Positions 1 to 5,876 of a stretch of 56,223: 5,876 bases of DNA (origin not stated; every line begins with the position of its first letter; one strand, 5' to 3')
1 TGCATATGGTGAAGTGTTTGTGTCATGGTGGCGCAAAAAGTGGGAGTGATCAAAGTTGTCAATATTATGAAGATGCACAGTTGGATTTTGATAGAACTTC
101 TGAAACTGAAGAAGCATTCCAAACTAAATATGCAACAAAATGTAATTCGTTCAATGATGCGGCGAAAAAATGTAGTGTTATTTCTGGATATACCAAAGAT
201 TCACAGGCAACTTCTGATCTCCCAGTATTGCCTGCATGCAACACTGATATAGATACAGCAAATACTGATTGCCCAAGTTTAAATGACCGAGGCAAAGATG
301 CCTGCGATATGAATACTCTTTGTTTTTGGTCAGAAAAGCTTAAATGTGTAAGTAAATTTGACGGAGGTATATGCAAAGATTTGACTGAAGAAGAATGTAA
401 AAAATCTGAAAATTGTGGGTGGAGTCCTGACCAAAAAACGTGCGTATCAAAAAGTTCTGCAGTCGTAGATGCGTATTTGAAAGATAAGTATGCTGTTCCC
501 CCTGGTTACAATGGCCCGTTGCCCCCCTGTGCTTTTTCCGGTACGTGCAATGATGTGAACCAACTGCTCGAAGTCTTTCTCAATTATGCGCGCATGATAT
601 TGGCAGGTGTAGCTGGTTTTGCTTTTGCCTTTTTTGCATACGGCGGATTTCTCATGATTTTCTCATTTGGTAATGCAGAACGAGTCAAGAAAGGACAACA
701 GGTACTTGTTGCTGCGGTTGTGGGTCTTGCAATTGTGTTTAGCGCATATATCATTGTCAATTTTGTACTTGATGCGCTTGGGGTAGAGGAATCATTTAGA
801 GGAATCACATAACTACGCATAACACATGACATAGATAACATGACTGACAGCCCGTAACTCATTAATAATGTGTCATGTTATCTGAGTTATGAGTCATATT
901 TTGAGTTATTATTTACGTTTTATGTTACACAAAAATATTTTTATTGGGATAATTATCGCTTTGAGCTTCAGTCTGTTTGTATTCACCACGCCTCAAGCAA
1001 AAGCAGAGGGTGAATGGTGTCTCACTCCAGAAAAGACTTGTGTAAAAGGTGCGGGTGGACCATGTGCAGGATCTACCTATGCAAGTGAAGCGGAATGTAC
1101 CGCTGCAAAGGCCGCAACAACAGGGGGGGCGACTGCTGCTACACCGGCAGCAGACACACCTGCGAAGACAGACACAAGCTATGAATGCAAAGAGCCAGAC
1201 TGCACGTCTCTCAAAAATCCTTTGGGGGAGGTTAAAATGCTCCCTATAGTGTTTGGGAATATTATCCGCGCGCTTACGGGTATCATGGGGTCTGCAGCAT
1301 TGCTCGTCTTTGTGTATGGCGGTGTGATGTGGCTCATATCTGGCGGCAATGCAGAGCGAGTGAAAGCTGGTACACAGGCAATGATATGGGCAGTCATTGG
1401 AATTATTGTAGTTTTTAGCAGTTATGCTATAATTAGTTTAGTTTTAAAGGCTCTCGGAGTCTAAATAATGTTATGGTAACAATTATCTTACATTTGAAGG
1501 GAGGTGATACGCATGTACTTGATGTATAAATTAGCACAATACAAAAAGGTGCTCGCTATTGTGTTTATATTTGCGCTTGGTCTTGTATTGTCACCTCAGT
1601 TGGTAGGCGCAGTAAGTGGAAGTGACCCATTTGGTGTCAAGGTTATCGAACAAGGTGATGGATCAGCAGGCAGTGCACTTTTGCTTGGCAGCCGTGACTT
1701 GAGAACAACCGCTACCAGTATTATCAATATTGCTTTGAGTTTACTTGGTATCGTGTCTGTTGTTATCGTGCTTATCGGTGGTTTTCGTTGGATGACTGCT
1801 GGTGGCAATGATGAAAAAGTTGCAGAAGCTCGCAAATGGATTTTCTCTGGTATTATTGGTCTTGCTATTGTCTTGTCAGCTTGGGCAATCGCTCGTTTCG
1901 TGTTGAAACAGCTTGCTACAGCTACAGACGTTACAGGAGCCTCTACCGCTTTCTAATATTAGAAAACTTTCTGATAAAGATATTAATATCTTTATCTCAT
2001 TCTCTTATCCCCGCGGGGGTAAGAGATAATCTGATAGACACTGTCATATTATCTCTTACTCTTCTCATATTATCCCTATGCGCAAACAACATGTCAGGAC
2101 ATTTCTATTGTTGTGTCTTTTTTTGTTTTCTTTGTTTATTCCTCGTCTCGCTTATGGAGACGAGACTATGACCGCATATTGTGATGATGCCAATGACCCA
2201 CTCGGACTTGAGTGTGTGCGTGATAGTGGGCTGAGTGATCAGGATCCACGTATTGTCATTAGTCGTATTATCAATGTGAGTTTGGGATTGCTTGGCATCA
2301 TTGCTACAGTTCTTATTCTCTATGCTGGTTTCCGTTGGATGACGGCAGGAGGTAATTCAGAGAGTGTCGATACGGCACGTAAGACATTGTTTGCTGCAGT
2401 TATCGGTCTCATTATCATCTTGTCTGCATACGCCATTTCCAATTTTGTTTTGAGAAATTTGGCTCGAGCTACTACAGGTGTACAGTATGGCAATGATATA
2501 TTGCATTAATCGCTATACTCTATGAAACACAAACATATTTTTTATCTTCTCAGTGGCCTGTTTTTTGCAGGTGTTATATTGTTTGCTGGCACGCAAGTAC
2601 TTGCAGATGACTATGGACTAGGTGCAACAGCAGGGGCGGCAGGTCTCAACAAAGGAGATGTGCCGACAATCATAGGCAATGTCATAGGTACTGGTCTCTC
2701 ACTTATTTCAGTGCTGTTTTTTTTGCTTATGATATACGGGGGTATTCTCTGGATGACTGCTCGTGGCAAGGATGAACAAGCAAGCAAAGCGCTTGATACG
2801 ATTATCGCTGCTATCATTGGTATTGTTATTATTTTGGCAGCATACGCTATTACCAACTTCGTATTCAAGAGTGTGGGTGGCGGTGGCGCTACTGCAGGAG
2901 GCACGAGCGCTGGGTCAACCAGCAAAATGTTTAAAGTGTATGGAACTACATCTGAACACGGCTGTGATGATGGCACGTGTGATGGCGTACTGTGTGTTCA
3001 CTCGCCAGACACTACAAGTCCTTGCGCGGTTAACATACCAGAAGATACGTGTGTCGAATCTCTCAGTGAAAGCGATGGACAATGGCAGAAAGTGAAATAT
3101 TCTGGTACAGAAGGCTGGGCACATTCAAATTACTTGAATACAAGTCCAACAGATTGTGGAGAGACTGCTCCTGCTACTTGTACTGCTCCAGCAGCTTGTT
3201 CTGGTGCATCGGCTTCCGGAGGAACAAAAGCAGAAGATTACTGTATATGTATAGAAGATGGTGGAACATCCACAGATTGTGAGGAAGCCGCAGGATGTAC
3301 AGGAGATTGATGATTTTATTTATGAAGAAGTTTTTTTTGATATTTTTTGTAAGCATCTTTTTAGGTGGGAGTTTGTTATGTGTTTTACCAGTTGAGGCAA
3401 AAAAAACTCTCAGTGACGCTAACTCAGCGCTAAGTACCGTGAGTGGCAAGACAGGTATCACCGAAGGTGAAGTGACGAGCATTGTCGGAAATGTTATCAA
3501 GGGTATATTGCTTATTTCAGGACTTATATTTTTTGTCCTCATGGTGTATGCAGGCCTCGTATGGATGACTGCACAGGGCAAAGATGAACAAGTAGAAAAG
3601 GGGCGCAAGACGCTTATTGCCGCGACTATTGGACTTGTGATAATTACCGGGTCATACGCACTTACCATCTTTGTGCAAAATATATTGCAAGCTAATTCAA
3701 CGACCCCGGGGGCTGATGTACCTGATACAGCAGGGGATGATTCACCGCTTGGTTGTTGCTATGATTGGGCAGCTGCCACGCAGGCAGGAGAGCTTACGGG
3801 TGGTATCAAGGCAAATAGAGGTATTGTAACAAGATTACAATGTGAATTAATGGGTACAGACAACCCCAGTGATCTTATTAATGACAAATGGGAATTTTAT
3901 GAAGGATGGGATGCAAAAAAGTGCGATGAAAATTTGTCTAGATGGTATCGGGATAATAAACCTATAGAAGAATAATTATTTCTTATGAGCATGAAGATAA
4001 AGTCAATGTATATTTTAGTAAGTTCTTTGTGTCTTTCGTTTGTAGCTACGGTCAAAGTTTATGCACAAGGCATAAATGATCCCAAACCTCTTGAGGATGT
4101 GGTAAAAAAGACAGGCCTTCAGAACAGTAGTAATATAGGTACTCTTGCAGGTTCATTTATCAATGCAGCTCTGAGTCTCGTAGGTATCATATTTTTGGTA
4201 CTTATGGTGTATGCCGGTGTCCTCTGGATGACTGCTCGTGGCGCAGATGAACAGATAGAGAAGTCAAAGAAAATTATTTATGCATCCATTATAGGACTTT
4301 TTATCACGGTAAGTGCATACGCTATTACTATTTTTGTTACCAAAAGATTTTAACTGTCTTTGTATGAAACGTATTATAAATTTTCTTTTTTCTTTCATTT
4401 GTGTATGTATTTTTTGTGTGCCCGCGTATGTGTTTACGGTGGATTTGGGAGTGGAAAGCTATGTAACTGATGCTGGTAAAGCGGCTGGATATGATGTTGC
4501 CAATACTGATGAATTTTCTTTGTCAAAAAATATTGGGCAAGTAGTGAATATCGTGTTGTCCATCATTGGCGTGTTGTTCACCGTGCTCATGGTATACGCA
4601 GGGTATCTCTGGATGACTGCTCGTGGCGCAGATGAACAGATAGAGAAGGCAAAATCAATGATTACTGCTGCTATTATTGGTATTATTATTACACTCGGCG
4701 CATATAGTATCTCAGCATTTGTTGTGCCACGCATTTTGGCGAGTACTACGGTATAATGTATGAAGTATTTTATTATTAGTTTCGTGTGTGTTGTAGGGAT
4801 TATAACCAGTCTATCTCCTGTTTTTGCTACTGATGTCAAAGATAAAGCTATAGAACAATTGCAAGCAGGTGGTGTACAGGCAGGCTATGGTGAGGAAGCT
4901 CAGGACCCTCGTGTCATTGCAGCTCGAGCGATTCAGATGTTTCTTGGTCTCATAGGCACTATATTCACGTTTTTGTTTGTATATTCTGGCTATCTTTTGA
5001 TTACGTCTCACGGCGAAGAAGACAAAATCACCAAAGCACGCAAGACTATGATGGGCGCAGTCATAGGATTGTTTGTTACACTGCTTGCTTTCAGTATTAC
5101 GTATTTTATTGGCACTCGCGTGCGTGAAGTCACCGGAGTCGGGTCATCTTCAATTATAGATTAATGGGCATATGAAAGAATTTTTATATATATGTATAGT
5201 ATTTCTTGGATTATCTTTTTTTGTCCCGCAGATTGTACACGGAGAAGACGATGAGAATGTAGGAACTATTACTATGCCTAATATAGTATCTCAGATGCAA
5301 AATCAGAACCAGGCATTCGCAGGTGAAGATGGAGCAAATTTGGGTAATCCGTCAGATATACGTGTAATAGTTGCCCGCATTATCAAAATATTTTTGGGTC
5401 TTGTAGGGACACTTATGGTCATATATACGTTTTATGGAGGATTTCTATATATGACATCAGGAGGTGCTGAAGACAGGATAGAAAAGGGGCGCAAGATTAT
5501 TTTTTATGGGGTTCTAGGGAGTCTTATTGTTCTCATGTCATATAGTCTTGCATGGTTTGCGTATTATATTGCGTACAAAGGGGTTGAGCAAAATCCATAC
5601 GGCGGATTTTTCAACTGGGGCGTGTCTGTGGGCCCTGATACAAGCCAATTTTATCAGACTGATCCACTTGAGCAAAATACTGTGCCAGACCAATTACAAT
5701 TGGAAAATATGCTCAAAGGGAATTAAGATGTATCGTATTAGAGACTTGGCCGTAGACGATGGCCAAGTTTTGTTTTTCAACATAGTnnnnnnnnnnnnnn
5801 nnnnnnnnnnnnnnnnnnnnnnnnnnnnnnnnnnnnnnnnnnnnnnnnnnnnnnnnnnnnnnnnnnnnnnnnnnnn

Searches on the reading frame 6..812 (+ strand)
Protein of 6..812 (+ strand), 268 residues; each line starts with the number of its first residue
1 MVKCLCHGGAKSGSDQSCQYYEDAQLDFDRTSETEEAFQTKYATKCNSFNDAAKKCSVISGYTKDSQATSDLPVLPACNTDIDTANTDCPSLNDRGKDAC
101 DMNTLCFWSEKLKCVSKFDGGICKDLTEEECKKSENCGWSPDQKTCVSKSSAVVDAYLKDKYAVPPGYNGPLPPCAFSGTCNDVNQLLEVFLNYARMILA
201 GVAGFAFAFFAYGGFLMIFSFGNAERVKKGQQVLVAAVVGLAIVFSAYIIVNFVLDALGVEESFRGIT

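Call 67: search_protein_families(library=pfam, proteins=[window:6-812:+], max_evalue=0.001)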
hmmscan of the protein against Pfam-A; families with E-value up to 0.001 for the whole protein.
window:6-812:+ (268 aa): 1 family
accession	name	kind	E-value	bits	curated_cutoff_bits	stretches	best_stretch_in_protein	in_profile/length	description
PF18895.5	T4SS_pilin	-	2.2e-05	24.9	26.6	1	191-254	12-71/71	Type IV secretion system pilin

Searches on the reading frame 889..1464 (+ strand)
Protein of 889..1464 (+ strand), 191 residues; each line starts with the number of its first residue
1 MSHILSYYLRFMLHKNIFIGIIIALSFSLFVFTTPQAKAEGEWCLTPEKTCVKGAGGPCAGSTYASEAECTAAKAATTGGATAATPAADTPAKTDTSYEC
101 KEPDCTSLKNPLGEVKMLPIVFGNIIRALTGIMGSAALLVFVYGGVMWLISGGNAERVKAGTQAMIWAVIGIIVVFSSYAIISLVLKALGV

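Call 67: search_protein_families(library=pfam, proteins=[window:889-1464:+], max_evalue=0.001)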
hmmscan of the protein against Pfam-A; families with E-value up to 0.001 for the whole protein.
window:889-1464:+ (191 aa): 1 family
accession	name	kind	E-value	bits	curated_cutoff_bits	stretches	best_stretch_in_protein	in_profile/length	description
PF18895.5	T4SS_pilin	-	1.2e-08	35.3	26.6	1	124-184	11-70/71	Type IV secretion system pilin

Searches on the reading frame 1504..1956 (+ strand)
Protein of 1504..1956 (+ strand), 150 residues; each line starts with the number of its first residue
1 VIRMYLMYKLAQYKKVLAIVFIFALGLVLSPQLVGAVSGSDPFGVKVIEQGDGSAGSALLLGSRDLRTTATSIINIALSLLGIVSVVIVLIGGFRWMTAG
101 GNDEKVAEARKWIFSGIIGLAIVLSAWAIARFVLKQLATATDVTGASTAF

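Call 67: search_protein_families(library=pfam, proteins=[window:1504-1956:+], max_evalue=0.001)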
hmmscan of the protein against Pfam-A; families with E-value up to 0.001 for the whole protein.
window:1504-1956:+ (150 aa): 1 family
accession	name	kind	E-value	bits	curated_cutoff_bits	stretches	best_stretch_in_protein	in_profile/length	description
PF18895.5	T4SS_pilin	-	1.9e-12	47.5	26.6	1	64-133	3-71/71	Type IV secretion system pilin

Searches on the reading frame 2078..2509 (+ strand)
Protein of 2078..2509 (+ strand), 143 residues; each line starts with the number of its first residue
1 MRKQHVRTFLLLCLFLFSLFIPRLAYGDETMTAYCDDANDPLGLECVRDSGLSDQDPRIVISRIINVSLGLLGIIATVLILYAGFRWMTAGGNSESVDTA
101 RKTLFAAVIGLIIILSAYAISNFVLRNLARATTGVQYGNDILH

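Call 67: search_protein_families(library=pfam, proteins=[window:2078-2509:+], max_evalue=0.001)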
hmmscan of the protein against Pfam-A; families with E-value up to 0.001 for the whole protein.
window:2078-2509:+ (143 aa): 2 families
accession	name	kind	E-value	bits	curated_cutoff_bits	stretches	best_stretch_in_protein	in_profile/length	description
PF18895.5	T4SS_pilin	-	4.7e-09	36.6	26.6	1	61-124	9-71/71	Type IV secretion system pilin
PF04956.18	TrbC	-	4.4e-05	24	27.9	1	62-122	42-96/98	TrbC/VIRB2 pilin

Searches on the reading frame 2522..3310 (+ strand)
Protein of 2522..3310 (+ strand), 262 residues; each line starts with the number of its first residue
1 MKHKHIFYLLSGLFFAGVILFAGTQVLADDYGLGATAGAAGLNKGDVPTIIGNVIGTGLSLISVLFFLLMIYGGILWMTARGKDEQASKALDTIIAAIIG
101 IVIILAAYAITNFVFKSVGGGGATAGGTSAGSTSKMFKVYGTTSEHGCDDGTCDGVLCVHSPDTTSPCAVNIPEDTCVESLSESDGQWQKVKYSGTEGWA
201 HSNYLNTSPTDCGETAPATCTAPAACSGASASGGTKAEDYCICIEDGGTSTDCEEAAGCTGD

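Call 67: search_protein_families(library=pfam, proteins=[window:2522-3310:+], max_evalue=0.001)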
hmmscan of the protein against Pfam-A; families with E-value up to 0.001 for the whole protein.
window:2522-3310:+ (262 aa): 3 families
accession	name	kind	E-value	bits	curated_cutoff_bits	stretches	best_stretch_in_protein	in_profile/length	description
PF18895.5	T4SS_pilin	-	1.6e-08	34.9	26.6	1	49-114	7-71/71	Type IV secretion system pilin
PF08239.17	SH3_3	-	5.1e-05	23.8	27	1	178-205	25-53/54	Bacterial SH3 domain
PF06347.19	SH3_4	-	0.00026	21.1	24.1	1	161-203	10-52/56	Bacterial SH3 domain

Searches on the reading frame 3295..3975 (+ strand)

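Call 67: search_protein_families(library=pfam, proteins=[window:3295-3975:+], max_evalue=0.001)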
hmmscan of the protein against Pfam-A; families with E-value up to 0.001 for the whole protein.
window:3295-3975:+ (226 aa): 1 family
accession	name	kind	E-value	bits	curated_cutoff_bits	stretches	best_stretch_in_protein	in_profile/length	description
PF18895.5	T4SS_pilin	-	4.8e-07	30.2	26.6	1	59-118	4-62/71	Type IV secretion system pilin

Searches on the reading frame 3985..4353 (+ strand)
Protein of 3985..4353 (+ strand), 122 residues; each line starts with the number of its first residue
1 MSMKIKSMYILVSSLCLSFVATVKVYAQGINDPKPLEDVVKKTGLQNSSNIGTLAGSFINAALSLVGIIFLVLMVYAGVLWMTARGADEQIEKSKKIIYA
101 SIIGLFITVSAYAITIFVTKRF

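Call 67: search_protein_families(library=pfam, proteins=[window:3985-4353:+], max_evalue=0.001)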
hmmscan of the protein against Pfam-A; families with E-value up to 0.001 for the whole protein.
window:3985-4353:+ (122 aa): 2 families
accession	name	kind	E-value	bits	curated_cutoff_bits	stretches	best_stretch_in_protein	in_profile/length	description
PF18895.5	T4SS_pilin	-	8.5e-08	32.6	26.6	1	49-115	3-68/71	Type IV secretion system pilin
PF02322.20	Cyt_bd_oxida_II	-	0.00054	19.8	35.6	1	11-116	118-207/302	Cytochrome bd terminal oxidase subunit II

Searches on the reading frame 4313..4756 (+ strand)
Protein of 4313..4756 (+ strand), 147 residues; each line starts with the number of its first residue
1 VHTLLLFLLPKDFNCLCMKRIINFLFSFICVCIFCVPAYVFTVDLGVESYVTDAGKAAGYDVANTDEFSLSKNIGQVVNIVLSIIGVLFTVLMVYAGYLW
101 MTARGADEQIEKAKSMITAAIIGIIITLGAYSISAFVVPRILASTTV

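Call 67: search_protein_families(library=pfam, proteins=[window:4313-4756:+], max_evalue=0.001)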
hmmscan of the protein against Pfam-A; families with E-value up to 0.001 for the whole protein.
window:4313-4756:+ (147 aa): 1 family
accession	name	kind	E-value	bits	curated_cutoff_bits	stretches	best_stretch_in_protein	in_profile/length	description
PF18895.5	T4SS_pilin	-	3.6e-07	30.6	26.6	1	74-133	9-67/71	Type IV secretion system pilin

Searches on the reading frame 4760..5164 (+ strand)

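Call 67: search_protein_families(library=pfam, proteins=[window:4760-5164:+], max_evalue=0.001)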
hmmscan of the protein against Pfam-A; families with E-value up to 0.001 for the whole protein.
window:4760-5164:+ (134 aa): 1 family
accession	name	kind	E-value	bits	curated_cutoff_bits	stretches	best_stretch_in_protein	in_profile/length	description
PF18895.5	T4SS_pilin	-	2.3e-08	34.4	26.6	1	55-117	10-71/71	Type IV secretion system pilin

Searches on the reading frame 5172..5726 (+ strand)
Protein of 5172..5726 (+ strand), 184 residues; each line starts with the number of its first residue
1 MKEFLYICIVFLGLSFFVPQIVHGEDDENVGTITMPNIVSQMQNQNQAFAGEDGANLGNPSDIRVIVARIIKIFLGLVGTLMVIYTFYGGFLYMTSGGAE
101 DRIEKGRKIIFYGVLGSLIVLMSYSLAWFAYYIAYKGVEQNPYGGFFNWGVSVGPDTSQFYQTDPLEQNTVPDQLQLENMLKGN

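Call 67: search_protein_families(library=pfam, proteins=[window:5172-5726:+], max_evalue=0.001)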
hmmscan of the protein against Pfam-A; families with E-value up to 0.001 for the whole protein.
window:5172-5726:+ (184 aa): 1 family
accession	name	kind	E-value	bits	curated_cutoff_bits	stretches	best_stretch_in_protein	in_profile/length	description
PF18895.5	T4SS_pilin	-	0.00033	21.1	26.6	1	65-121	7-62/71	Type IV secretion system pilin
